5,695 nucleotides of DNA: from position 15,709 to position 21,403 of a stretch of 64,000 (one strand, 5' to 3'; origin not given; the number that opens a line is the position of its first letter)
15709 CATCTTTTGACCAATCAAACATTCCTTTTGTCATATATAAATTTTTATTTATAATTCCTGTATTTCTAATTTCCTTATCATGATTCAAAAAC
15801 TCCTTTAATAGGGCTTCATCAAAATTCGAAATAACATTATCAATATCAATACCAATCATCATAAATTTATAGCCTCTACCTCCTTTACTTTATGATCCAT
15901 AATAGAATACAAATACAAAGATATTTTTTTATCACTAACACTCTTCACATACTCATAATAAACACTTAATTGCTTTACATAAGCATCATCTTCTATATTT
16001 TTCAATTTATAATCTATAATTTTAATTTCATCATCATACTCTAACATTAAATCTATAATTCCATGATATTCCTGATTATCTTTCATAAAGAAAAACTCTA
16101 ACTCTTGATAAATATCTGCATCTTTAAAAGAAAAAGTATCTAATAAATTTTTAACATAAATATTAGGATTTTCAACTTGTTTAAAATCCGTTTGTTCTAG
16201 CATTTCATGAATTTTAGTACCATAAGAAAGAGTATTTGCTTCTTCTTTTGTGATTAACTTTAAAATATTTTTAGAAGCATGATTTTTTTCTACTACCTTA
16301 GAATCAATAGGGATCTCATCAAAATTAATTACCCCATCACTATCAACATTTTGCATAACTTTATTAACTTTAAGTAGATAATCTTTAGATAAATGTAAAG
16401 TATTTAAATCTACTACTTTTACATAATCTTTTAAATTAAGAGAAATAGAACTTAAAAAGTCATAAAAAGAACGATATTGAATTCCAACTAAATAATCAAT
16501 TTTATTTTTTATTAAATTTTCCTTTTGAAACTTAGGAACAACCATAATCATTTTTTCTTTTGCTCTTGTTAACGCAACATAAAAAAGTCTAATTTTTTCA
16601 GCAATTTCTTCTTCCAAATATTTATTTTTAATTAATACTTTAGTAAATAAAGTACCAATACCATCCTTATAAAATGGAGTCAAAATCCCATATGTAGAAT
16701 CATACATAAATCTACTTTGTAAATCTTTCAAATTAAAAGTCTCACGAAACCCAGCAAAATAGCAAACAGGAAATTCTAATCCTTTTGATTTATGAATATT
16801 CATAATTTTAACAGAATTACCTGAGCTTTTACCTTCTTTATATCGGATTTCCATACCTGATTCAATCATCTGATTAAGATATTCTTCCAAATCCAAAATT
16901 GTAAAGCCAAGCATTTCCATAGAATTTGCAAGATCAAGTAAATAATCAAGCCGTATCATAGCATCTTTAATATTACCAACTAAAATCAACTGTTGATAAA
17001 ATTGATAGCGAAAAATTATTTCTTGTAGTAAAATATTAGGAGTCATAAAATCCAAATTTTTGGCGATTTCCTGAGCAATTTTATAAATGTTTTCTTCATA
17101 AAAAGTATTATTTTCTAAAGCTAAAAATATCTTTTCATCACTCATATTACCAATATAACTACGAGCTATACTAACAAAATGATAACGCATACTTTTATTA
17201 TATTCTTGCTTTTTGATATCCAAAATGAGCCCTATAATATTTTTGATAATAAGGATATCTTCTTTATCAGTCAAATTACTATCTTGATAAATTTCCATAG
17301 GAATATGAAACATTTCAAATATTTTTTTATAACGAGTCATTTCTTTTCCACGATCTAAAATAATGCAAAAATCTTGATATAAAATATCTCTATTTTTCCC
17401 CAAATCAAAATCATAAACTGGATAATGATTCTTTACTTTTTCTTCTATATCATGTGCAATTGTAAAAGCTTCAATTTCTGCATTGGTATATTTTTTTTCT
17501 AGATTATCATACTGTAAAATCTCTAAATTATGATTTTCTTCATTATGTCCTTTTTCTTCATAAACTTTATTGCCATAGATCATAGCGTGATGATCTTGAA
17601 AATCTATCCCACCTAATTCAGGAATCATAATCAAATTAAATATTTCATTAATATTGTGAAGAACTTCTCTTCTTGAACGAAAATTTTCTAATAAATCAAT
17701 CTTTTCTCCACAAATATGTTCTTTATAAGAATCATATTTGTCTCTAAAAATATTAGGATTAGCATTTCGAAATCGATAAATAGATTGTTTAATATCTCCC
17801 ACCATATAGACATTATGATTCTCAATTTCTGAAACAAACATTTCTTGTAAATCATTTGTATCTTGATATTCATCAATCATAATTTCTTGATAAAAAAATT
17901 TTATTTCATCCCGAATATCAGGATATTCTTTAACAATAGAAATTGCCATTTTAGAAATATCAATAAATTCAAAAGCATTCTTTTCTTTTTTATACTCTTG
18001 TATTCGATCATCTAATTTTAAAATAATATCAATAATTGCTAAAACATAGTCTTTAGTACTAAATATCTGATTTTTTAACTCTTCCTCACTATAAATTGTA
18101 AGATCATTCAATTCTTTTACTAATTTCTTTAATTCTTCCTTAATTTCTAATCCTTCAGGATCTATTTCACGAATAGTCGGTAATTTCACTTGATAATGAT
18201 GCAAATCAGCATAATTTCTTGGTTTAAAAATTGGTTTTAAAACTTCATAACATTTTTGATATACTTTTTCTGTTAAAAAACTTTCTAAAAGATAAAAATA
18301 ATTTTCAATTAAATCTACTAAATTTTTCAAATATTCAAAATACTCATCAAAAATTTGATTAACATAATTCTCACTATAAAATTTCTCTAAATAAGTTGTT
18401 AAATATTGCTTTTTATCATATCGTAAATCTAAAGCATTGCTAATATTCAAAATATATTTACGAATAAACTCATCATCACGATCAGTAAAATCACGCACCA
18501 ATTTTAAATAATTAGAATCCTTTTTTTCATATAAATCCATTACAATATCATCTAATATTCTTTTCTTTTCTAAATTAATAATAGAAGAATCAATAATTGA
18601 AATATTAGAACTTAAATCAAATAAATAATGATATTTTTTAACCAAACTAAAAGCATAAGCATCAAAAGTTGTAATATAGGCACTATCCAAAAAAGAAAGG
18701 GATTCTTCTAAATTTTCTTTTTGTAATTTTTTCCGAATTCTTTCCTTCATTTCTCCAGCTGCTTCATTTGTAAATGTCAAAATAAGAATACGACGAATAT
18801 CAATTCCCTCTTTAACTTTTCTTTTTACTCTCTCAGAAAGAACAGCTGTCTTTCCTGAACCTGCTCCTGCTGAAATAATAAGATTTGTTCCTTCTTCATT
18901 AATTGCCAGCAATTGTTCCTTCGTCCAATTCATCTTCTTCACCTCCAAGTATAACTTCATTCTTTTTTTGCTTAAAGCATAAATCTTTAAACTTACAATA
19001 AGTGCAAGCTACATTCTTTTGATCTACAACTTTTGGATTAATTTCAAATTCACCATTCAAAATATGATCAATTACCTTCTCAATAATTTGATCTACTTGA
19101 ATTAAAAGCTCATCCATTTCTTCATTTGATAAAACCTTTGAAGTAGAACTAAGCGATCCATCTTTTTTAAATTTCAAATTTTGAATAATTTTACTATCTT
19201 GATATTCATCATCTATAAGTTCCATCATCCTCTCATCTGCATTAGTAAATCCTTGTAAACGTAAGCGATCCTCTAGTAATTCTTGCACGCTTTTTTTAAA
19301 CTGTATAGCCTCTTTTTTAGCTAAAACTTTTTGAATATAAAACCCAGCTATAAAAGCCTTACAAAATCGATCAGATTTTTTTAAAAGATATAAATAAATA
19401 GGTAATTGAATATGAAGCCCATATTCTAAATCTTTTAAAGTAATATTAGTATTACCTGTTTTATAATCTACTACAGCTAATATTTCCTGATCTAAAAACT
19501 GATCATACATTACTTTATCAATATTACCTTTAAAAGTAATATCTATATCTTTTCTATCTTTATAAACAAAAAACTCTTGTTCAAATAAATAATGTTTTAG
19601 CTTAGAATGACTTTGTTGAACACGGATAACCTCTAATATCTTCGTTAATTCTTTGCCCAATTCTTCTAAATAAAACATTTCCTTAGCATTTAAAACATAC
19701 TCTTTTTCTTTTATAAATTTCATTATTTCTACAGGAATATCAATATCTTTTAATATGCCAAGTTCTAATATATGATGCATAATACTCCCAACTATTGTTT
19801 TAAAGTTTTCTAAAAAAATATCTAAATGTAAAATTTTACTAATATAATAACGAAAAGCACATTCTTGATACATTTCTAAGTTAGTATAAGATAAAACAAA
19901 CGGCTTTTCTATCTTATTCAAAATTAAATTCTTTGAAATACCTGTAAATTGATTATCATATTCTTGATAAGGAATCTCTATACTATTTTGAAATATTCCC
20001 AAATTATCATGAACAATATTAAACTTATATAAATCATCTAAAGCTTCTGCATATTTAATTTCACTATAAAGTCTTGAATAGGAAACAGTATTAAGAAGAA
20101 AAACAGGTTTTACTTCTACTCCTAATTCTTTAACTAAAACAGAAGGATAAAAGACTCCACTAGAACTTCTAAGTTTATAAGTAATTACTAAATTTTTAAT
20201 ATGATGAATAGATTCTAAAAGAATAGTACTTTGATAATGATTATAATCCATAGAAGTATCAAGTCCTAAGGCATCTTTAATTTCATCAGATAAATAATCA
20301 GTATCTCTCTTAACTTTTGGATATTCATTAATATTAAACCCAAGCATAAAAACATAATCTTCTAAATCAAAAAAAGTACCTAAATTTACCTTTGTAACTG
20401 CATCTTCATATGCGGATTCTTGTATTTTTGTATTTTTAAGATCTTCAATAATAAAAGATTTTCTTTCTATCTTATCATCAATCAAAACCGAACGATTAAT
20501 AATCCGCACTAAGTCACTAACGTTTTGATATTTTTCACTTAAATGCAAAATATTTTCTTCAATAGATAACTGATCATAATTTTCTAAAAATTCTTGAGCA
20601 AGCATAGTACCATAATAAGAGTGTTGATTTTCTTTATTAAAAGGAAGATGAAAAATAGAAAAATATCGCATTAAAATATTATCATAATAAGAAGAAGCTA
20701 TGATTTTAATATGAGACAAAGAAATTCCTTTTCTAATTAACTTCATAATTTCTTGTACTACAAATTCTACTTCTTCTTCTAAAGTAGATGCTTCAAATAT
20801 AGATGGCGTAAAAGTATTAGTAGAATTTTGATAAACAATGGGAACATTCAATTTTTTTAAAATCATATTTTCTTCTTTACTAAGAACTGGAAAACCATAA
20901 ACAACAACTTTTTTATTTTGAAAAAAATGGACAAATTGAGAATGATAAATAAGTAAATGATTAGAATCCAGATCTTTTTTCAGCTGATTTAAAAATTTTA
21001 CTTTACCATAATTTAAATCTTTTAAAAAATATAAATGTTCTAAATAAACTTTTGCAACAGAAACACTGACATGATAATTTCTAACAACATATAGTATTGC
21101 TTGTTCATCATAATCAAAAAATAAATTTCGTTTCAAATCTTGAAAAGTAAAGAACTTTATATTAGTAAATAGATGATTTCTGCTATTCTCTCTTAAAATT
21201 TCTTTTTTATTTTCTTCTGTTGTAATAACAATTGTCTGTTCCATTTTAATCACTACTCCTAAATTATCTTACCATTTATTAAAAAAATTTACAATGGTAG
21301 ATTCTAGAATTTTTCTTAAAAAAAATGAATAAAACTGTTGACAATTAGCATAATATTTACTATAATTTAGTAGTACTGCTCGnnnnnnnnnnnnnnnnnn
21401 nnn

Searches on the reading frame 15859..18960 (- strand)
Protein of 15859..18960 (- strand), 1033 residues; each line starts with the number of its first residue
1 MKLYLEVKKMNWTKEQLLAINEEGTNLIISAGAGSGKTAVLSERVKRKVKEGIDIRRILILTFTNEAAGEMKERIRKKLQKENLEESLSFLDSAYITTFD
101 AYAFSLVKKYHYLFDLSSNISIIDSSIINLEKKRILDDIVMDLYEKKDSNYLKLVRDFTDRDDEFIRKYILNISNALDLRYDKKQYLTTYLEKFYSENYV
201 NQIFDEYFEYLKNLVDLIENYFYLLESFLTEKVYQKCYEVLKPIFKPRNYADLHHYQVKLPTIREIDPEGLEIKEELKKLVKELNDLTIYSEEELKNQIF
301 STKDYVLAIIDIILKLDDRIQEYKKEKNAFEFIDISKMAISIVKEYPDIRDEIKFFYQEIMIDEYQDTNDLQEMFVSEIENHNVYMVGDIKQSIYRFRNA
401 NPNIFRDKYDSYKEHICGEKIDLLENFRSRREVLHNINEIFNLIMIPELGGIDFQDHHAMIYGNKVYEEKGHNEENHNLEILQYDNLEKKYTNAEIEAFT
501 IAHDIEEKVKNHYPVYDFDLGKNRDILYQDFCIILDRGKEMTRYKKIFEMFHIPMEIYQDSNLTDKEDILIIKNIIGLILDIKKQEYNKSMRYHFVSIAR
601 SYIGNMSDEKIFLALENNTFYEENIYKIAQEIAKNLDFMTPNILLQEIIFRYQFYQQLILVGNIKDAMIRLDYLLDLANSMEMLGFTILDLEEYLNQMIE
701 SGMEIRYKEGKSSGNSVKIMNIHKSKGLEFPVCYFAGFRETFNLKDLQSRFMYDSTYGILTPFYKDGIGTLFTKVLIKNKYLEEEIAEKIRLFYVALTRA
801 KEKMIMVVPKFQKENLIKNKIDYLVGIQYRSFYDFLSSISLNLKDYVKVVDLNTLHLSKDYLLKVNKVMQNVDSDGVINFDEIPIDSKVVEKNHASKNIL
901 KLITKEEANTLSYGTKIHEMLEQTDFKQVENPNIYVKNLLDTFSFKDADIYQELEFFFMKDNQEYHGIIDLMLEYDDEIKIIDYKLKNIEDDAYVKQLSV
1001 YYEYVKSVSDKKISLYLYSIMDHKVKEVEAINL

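Call 24: search_protein_families(library=pfam, proteins=[window:15859-18960:-], max_evalue=0.0001)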
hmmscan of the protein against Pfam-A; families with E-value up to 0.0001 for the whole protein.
window:15859-18960:- (1033 aa): 5 families
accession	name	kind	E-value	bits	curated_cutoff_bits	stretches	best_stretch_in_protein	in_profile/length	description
PF00580.27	UvrD-helicase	-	3e-51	175.1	23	1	12-412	1-270/271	UvrD/REP helicase N-terminal domain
PF13361.12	UvrD_C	-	9.1e-17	61.9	25.6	1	421-807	1-346/350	UvrD-like helicase C-terminal domain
PF13245.12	AAA_19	-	1.1e-16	61.6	25.1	1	23-398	10-134/134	AAA domain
PF13538.12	UvrD_C_2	-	3.9e-08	33.5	27.4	0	784-807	28-52/52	UvrD-like helicase C-terminal domain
PF01443.25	Viral_helicase1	-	4.4e-05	23.8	21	0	780-805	200-225/228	Viral superfamily 1 RNA helicase core domain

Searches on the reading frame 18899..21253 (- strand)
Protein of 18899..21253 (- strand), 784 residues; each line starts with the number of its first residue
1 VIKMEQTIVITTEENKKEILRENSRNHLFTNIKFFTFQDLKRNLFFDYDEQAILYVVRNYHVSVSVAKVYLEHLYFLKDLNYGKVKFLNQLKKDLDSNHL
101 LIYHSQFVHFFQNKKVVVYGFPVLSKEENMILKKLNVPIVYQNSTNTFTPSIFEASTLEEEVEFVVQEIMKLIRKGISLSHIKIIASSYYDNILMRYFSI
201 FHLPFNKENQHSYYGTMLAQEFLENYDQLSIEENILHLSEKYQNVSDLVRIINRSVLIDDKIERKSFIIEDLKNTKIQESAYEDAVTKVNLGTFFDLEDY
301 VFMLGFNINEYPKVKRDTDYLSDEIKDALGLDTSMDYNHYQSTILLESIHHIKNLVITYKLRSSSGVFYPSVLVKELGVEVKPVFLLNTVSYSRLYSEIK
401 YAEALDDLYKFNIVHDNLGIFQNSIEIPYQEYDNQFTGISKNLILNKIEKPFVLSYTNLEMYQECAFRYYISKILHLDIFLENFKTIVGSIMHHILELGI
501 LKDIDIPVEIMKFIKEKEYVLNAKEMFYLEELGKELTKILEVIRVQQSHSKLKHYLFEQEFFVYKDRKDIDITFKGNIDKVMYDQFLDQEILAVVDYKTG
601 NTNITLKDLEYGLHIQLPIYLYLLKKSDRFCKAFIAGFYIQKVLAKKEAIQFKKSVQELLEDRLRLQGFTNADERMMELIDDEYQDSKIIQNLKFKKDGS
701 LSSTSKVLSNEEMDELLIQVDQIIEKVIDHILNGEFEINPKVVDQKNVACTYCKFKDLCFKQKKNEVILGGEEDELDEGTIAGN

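Call 24: search_protein_families(library=pfam, proteins=[window:18899-21253:-], max_evalue=0.0001)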
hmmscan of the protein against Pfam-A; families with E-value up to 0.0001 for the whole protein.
window:18899-21253:- (784 aa): 1 family
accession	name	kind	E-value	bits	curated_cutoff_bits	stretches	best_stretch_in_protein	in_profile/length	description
PF12705.13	PDDEXK_1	-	1.7e-24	87.5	22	1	454-759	2-246/247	PD-(D/E)XK nuclease superfamily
